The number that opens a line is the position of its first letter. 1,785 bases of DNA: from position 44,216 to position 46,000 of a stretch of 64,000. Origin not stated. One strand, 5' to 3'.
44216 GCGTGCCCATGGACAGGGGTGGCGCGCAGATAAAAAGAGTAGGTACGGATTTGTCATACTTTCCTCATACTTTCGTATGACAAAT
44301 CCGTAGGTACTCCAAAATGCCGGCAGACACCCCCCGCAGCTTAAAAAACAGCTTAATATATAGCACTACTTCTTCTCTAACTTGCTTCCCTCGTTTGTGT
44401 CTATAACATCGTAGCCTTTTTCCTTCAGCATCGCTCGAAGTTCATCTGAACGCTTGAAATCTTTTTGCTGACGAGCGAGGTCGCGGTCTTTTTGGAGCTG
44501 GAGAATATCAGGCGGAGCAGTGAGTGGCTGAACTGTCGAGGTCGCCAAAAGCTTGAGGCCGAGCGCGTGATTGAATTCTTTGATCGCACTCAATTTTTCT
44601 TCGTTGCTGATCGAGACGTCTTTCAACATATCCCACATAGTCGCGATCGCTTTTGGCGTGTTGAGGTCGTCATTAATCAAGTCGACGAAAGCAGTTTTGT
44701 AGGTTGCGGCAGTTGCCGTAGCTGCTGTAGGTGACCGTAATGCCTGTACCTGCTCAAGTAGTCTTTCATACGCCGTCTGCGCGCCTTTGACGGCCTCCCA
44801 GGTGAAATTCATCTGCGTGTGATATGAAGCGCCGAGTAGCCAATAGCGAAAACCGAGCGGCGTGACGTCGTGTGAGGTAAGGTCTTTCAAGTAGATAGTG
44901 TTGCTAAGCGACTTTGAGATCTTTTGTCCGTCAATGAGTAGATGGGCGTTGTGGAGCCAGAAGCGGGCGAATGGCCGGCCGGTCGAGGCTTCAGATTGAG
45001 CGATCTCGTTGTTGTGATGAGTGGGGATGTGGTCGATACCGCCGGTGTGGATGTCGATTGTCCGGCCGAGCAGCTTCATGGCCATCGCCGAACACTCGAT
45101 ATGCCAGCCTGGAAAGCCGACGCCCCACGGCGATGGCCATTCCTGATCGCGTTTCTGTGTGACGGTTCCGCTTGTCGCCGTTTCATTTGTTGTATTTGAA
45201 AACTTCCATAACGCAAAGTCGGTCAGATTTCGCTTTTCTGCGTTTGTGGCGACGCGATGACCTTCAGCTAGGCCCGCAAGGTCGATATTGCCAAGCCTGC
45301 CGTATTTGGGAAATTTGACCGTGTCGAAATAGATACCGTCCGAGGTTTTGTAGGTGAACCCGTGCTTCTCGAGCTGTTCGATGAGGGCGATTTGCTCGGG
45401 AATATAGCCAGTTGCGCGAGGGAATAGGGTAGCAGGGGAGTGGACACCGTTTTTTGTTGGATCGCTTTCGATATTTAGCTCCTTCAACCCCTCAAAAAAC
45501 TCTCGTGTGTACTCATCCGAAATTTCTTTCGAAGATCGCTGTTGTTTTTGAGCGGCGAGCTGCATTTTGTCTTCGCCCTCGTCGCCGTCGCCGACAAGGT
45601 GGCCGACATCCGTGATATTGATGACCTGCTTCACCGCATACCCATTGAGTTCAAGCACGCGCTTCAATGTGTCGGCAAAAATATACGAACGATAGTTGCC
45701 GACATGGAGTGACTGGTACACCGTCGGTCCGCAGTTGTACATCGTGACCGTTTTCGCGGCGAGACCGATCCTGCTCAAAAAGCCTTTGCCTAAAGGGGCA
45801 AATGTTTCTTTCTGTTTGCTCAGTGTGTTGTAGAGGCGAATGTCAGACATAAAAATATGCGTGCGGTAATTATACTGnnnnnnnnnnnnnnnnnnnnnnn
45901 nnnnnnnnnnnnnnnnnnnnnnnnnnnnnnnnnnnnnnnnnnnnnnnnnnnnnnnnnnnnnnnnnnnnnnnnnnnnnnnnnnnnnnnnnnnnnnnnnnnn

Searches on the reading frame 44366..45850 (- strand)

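Call 45: search_protein_families(library=pfam, proteins=[window:44366-45850:-], max_evalue=0.00001)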
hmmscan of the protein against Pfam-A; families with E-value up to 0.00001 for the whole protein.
window:44366-45850:- (494 aa): 3 families
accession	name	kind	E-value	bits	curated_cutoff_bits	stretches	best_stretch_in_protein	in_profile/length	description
PF01406.26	tRNA-synt_1e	-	2.3e-86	290.4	27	1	31-357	6-299/301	tRNA synthetases class I (C) catalytic domain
PF09334.17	tRNA-synt_1g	-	1.8e-10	40.6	20.1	0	46-130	12-86/391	tRNA synthetases class I (M)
PF09190.17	DALR_2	-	9.6e-06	26.5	22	0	388-424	2-40/57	DALR domain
